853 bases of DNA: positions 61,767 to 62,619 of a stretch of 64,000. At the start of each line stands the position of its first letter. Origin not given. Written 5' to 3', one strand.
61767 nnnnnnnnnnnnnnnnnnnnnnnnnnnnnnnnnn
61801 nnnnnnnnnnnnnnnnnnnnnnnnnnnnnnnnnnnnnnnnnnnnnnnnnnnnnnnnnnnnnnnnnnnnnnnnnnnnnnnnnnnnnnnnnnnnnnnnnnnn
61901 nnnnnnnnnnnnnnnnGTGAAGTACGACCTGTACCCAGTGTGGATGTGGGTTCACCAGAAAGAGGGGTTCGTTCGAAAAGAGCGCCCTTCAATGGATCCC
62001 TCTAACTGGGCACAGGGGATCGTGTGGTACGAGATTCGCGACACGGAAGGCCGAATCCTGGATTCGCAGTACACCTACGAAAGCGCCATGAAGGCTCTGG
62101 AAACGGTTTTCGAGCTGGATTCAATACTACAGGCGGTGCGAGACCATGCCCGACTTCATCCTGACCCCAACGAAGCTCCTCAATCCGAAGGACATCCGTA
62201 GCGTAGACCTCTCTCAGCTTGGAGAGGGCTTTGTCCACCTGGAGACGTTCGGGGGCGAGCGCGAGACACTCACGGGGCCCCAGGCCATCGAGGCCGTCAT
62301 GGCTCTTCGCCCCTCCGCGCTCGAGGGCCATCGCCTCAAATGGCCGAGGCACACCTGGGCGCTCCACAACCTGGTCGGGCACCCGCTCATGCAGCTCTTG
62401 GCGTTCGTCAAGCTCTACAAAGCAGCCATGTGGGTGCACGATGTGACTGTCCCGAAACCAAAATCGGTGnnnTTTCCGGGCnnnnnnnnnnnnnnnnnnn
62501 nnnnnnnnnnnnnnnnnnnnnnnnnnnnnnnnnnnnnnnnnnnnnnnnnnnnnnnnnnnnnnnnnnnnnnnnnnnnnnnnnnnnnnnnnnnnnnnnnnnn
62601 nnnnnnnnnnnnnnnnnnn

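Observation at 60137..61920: Novel fusion of a CoaB-like ligase domain and a class II aldolase-like domain, co-transcribed with a NudC-like Nudix hydrolase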

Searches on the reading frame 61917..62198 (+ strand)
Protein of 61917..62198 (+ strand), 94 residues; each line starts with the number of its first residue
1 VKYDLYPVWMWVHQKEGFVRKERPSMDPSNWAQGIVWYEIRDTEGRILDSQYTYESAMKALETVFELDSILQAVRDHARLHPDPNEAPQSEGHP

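Call 24: search_protein_families(library=pfam, proteins=[window:61917-62198:+], max_evalue=0.1)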
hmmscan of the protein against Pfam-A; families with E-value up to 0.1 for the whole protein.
window:61917-62198:+ (94 aa): 0 families

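Call 42: search_protein_families(library=phrogs, proteins=[window:61917-62198:+], max_evalue=0.1)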
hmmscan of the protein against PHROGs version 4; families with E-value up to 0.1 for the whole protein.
window:61917-62198:+ (94 aa): 0 families

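Call 88: search_protein_families(library=padloc, proteins=[window:61917-62198:+], max_evalue=0.01)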
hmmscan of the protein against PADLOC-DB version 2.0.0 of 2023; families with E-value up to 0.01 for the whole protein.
window:61917-62198:+ (94 aa): 0 families

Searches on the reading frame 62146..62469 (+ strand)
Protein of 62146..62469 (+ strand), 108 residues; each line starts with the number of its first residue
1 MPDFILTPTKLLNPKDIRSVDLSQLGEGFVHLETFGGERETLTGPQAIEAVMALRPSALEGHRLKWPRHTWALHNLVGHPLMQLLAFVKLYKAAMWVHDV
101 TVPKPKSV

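Call 24: search_protein_families(library=pfam, proteins=[window:62146-62469:+], max_evalue=0.1)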
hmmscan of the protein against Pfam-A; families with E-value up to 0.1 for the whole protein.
window:62146-62469:+ (108 aa): 0 families

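Call 41: find_homologous_proteins(query=window:62146-62469:+)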
Query window:62146-62469:+ (108 aa): 103 proteins with E <= 0.001 among 103 candidates.
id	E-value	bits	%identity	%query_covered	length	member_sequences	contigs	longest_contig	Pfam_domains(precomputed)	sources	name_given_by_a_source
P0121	2.4e-67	242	100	100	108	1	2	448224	-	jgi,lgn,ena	-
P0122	1.8e-32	129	55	95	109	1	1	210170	-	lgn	-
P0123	7.3e-32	127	57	94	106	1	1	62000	-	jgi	jgi:hypothetical protein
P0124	3.1e-31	125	55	97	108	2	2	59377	-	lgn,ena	-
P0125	3.2e-31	125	54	97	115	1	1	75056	-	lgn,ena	-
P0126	7.8e-29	118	59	94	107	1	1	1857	-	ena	-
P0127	3.9e-28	115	54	98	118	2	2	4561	-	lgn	-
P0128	6.3e-28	115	57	97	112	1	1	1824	-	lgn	-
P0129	1.2e-27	114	55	97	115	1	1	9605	-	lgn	-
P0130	2.0e-27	113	56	98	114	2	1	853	-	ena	-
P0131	2.4e-27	113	54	95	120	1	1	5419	-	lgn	-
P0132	4.6e-27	112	54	95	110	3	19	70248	-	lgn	-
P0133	4.8e-27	112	56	95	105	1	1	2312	-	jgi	jgi:hypothetical protein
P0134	5.0e-27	112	50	94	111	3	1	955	-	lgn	-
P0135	1.1e-26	111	56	95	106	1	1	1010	-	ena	-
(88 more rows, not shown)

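Call 42: search_protein_families(library=phrogs, proteins=[window:62146-62469:+], max_evalue=0.1)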
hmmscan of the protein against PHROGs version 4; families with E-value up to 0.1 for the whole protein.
window:62146-62469:+ (108 aa): 1 family
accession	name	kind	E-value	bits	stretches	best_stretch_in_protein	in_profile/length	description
phrog_36447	-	unknown function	3.5e-06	27.7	1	70-106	7-45/52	-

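Call 51: predict_structure(alignment_id=A2)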
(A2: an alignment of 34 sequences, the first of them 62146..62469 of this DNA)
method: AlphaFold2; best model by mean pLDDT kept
length: 108 residues; sequences in the alignment: 34
mean_pLDDT: 91.2   pTM: 0.65
mean pLDDT of the five models: 91.2, 89.5, 88.7, 88.1, 87.8
residues with pLDDT >= 90: 78; 70-90: 25; 50-70: 4; < 50: 1
segments of 3 or more residues with pLDDT < 50: none
pLDDT, mean of each block of 10 residues (from residue 1): 88 96 92 97 93 89 78 95 98 97 77
secondary structure, 60 per line:
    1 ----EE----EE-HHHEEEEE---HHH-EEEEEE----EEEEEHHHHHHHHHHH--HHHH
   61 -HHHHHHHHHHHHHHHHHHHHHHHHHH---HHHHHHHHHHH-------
elements in order: E17-21 E29-34 E39-43 H44-54 H57-60 H62-87 H91-101

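Call 88: search_protein_families(library=padloc, proteins=[window:62146-62469:+], max_evalue=0.01)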
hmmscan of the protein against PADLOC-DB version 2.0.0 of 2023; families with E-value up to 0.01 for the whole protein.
window:62146-62469:+ (108 aa): 0 families
